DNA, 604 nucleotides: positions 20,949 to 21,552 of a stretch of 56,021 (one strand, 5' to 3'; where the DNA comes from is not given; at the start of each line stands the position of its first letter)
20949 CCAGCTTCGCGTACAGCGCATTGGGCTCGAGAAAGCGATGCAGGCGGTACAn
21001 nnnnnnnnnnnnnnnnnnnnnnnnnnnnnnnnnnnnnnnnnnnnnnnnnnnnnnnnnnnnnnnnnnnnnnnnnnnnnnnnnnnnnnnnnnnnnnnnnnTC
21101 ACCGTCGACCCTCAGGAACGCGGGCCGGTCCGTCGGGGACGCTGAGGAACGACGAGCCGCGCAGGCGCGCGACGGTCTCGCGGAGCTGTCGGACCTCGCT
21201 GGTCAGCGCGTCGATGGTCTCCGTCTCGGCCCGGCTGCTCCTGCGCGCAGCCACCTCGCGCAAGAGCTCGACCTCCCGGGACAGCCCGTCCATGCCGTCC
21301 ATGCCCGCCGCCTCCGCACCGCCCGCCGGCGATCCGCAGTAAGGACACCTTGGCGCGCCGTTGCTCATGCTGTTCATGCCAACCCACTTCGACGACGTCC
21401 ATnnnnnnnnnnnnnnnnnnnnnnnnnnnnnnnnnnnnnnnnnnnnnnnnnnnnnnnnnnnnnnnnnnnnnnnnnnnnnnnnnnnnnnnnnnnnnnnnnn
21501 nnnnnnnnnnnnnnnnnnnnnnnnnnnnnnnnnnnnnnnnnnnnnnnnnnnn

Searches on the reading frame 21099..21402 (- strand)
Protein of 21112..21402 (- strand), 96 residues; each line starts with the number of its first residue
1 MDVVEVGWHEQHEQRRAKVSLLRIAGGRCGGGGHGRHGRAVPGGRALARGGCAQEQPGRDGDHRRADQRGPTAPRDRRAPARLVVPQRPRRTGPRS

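Call 3: search_protein_families(library=pfam, proteins=[window:21112-21402:-], max_evalue=0.01)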
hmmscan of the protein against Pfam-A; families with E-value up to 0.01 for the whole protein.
window:21112-21402:- (96 aa): 0 families

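Call 4: search_protein_families(library=ncbifam, proteins=[window:21112-21402:-], max_evalue=0.01)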
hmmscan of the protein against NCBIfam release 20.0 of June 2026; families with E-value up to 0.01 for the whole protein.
window:21112-21402:- (96 aa): 0 families

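Call 19: search_protein_families(library=pfam, proteins=[window:21099-21377:-], max_evalue=10)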
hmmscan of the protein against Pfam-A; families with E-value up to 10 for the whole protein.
window:21099-21377:- (92 aa): 6 families
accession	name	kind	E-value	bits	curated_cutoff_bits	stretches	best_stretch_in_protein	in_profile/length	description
PF20570.3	DUF6779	-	0.00032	21.7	28.1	1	33-79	51-97/108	Domain of unknown function (DUF6779)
PF22554.1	Chap-C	-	0.012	16.8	27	1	39-74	51-86/91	TY-Chap C-terminal domain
PF16673.10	TRAF_BIRC3_bd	-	0.082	13.1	30.5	1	32-70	23-63/64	TNF receptor-associated factor BIRC3 binding domain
PF13240.11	Zn_Ribbon_1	-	0.1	12.9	25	1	5-17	10-22/23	zinc-ribbon domain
PF06005.17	ZapB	-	0.13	13.1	31.5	1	52-72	17-37/71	Cell division protein ZapB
PF11290.13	DUF3090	-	0.26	11.6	27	1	5-19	150-164/170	Protein of unknown function (DUF3090)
